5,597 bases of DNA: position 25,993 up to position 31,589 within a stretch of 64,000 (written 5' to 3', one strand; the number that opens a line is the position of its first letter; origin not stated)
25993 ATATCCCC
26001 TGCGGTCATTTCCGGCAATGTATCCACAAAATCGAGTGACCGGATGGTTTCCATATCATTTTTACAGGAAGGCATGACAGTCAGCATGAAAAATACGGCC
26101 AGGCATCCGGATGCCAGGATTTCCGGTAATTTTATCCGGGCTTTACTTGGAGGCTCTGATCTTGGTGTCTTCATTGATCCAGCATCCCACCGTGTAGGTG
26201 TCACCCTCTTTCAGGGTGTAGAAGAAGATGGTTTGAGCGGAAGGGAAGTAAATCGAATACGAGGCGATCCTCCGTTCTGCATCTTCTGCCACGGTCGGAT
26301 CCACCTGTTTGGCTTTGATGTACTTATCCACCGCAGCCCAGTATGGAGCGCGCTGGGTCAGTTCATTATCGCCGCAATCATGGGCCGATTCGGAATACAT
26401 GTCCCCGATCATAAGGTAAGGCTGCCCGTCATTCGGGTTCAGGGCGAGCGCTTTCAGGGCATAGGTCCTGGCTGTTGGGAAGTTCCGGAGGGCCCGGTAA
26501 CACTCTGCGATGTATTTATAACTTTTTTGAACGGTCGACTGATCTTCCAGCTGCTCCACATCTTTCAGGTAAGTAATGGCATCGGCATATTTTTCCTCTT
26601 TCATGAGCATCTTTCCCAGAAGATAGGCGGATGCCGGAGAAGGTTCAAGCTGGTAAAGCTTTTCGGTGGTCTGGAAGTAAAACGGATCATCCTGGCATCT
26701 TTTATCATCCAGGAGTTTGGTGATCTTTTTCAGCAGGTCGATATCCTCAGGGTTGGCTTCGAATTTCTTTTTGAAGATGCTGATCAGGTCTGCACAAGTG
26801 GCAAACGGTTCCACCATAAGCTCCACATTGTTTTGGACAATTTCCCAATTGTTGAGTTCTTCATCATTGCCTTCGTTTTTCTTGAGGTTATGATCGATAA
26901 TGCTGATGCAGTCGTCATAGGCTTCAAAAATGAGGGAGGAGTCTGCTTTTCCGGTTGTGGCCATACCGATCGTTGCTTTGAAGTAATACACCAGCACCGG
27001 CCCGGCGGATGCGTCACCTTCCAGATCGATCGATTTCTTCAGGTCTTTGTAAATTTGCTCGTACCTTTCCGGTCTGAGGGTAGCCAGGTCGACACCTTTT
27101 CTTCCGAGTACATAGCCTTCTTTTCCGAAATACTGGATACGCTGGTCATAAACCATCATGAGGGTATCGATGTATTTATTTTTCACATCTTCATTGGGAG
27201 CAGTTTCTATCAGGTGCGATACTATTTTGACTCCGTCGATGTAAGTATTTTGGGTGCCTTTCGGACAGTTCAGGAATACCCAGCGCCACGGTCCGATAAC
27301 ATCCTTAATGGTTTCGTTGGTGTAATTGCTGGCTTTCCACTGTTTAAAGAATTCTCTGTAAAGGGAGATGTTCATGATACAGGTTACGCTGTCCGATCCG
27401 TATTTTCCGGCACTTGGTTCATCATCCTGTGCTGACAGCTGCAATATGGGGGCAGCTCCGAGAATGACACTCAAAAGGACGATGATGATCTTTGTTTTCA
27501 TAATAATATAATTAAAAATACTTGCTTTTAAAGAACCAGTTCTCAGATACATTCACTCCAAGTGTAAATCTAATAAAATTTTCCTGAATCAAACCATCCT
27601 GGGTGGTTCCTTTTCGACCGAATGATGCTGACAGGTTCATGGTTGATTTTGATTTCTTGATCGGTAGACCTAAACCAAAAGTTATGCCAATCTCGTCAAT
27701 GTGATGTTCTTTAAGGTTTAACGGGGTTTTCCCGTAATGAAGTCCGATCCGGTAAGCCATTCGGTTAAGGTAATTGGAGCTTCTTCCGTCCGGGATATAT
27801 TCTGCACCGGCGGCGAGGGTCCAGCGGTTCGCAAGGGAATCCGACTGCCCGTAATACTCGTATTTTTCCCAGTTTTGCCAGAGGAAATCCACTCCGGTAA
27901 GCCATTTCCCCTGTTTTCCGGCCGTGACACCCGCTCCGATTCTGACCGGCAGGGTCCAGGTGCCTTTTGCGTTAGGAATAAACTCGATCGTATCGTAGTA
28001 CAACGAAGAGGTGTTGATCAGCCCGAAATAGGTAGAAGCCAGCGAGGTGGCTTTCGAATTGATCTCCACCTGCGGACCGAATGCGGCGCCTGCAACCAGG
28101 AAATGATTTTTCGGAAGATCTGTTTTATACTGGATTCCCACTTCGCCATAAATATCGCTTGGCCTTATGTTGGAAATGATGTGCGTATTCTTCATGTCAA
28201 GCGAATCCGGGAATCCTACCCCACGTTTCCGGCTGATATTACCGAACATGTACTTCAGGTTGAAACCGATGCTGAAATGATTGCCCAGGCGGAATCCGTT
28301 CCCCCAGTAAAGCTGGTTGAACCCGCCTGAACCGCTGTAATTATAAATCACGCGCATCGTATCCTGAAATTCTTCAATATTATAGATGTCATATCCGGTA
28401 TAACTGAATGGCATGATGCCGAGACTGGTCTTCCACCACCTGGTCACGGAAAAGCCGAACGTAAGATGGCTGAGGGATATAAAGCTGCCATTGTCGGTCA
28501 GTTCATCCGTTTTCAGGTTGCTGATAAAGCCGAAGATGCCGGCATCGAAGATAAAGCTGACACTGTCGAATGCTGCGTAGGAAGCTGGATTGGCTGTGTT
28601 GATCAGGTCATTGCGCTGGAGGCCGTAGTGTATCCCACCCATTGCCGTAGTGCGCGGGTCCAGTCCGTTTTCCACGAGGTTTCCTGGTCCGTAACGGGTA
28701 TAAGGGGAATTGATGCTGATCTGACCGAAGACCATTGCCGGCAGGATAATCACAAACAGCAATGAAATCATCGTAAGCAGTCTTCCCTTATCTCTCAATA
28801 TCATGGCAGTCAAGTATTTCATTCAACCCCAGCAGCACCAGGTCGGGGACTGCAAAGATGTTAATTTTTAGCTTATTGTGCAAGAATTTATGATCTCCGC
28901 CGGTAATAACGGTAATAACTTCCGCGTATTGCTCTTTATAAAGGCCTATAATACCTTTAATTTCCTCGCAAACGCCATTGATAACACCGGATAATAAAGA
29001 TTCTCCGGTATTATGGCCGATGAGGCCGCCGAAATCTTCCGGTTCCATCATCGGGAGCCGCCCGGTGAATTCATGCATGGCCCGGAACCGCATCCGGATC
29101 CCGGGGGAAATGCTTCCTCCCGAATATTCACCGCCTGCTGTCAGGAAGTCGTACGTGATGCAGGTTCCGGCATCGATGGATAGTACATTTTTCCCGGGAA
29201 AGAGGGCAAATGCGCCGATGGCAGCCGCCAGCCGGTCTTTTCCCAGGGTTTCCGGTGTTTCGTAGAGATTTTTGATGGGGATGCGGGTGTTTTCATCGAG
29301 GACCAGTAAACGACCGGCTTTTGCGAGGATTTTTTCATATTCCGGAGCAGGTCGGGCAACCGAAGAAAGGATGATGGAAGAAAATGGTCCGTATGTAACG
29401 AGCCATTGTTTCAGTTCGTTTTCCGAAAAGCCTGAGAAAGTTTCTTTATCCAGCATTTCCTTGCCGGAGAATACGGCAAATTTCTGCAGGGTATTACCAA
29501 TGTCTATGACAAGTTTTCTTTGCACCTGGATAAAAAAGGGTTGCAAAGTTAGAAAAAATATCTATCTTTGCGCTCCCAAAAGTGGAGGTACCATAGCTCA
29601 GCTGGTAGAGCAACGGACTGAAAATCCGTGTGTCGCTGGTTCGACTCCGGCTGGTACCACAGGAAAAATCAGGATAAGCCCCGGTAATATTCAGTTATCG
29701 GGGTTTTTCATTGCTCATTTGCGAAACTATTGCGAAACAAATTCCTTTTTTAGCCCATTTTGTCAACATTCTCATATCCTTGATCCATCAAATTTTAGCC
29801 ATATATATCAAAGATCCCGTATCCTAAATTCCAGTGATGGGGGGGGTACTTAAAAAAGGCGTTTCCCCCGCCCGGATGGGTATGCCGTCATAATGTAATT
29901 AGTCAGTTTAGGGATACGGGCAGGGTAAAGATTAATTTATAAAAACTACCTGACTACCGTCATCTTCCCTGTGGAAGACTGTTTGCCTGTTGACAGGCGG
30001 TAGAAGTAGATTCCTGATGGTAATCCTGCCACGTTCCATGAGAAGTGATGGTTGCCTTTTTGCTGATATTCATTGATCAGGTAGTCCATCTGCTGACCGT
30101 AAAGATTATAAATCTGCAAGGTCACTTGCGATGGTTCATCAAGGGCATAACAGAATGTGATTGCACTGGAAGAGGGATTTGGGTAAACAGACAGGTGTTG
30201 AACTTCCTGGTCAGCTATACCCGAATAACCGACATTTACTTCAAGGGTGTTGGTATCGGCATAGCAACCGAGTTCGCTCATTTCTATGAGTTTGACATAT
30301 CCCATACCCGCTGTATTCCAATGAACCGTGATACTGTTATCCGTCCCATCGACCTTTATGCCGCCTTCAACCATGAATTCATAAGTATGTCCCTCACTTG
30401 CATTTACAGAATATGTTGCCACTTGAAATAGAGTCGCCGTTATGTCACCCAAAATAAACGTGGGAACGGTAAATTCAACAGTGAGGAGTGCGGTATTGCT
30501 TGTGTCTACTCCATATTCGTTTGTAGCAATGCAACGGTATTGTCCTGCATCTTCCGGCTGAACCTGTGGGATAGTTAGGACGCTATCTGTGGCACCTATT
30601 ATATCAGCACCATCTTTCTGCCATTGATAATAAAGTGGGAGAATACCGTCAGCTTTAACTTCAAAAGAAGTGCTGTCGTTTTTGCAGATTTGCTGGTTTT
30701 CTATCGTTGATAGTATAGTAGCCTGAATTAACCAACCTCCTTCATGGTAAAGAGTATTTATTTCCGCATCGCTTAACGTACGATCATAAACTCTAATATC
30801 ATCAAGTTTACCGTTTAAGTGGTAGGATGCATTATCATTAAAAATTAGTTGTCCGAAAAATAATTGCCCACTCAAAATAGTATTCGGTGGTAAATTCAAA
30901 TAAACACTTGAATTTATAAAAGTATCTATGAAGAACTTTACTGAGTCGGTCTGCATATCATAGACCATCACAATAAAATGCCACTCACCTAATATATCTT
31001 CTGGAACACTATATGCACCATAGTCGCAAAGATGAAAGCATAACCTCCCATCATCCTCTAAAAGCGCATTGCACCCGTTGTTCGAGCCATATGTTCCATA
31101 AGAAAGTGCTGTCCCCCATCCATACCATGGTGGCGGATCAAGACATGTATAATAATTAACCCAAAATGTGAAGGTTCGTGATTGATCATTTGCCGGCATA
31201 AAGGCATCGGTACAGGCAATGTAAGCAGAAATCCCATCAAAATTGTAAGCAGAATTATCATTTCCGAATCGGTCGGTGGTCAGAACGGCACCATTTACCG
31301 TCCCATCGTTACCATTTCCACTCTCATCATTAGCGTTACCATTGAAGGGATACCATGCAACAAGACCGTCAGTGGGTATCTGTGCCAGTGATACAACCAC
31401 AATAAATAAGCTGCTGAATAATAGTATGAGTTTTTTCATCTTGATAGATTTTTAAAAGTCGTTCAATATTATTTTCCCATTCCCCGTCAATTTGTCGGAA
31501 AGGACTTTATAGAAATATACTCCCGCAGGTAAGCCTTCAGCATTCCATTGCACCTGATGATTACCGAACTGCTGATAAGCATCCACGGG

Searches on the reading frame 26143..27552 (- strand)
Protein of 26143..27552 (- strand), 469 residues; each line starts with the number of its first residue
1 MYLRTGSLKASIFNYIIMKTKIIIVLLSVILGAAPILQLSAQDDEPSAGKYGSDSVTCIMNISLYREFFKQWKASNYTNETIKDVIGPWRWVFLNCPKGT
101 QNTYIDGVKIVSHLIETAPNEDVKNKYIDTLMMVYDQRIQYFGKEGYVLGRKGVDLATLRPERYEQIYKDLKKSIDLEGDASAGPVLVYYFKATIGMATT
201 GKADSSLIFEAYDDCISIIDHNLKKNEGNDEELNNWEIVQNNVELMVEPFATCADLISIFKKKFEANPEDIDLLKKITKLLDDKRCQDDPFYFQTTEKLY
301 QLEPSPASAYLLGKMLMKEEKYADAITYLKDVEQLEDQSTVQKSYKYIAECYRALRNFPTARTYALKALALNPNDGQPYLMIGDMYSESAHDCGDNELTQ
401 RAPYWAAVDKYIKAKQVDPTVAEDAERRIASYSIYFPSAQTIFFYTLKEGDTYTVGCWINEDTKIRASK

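Call 104: search_protein_families(library=pfam, proteins=[window:26143-27552:-], max_evalue=0.001)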
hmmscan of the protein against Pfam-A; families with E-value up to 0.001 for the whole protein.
window:26143-27552:- (469 aa): 5 families
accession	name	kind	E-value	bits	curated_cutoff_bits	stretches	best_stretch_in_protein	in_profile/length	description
PF07719.23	TPR_2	-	4.9e-08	32.9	27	1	344-375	3-34/34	Tetratricopeptide repeat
PF00515.34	TPR_1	-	8.6e-07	29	27.8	1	343-375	2-34/34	Tetratricopeptide repeat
PF13428.12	TPR_14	-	2e-05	25.3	23.5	0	345-384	4-43/44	Tetratricopeptide repeat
PF12895.13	ANAPC3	-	7.4e-05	23.4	27.2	1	296-364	12-78/82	Anaphase-promoting complex, cyclosome, subunit 3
PF13431.12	TPR_17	-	0.0007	20.1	24.4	0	365-388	2-25/34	Tetratricopeptide repeat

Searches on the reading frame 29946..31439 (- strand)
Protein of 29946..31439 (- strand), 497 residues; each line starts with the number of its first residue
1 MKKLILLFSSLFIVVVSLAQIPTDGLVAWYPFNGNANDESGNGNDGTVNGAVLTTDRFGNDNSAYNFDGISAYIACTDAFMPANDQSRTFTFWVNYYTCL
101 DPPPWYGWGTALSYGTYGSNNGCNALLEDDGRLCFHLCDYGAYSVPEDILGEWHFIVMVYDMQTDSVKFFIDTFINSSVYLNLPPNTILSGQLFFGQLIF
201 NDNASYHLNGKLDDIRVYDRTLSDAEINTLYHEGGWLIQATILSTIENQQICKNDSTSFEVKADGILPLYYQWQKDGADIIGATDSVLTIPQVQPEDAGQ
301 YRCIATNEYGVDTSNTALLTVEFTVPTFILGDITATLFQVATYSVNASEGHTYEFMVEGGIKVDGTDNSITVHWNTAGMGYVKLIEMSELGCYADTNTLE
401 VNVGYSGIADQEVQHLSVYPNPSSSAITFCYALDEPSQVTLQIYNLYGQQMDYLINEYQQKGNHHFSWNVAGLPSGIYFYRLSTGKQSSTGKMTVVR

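Call 30: search_protein_families(library=pfam, proteins=[window:29946-31439:-], max_evalue=0.001)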
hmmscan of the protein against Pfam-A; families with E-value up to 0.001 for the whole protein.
window:29946-31439:- (497 aa): 8 families
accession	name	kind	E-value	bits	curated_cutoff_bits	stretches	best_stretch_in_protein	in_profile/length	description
PF13385.13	Laminin_G_3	-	5e-13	49.9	27.6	1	69-228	2-151/151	Concanavalin A-like lectin/glucanases superfamily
PF18962.6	Por_Secre_tail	-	2.5e-12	47.4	27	1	418-494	1-74/75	Secretion system C-terminal sorting domain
PF07679.22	I-set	-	1.8e-10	41.2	23.7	1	242-318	3-88/90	Immunoglobulin I-set domain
PF13927.12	Ig_3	-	5.5e-10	40.1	30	1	246-307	8-78/78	Immunoglobulin domain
PF13895.12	Ig_2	-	4.3e-07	30.5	27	1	270-321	30-79/79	Immunoglobulin domain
PF00047.31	ig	-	6.4e-05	23.6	21.8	1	269-315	24-80/81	Immunoglobulin domain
PF16706.11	Izumo-Ig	-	0.0004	20.7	26.7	0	283-305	46-68/88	Izumo-like Immunoglobulin domain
PF13585.12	CHU_C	-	0.00055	20.5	27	0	435-488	25-77/86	CHU_C Type IX secretion signal domain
